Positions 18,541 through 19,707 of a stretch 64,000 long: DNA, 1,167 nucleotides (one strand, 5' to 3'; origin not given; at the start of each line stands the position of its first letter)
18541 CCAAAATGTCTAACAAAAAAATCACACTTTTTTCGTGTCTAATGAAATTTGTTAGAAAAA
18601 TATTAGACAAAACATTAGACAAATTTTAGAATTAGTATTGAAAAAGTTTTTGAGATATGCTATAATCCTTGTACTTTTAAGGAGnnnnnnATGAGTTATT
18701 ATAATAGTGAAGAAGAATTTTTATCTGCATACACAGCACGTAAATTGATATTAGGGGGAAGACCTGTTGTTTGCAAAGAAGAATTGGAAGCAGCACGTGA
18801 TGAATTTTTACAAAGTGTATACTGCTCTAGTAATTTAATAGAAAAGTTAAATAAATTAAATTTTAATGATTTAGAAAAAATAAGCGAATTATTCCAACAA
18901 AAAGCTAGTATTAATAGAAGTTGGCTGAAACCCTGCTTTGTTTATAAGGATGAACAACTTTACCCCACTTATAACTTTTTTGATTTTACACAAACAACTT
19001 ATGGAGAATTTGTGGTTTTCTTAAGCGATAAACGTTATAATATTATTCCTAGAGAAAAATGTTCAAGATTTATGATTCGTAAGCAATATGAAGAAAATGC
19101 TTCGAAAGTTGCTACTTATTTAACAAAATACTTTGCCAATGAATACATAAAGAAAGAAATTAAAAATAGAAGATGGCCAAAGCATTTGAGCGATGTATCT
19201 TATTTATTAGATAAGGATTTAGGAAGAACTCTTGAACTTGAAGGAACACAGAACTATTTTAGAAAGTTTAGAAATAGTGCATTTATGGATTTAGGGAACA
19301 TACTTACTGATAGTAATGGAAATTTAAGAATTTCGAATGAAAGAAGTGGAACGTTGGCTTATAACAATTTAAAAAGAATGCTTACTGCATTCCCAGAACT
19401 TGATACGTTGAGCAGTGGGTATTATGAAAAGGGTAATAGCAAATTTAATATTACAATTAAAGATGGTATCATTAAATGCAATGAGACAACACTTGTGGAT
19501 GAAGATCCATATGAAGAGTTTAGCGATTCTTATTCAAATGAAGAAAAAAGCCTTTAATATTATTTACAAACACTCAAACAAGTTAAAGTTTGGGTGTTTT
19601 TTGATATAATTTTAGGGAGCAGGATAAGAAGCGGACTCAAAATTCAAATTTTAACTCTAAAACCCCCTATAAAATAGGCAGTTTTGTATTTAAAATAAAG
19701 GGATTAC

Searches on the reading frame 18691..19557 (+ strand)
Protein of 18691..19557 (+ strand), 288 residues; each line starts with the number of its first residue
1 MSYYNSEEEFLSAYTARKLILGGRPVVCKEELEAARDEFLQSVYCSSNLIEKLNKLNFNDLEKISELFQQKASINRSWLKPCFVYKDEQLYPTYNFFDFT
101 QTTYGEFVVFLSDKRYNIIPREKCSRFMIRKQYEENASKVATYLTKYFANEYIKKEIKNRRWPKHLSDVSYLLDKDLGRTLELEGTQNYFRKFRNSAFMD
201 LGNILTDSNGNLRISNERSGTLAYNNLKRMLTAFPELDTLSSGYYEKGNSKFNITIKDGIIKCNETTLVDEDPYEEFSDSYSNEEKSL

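Call 9: search_protein_families(library=pfam, proteins=[window:18691-19557:+], max_evalue=0.01)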
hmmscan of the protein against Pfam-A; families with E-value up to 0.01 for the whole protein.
window:18691-19557:+ (288 aa): 0 families

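Call 92: search_protein_families(library=pfam, proteins=[window:18691-19557:+], max_evalue=0.01)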
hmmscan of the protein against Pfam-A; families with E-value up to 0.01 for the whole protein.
window:18691-19557:+ (288 aa): 0 families

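Call 93: search_protein_families(library=padloc, proteins=[window:18691-19557:+], max_evalue=0.001)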
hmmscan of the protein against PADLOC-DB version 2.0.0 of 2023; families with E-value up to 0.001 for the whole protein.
window:18691-19557:+ (288 aa): 0 families
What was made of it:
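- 18691..19557 (+): Single cargo ORF of islet E2 (288 aa, no family match). No Pfam or PADLOC match (calls 9, 92, 93).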
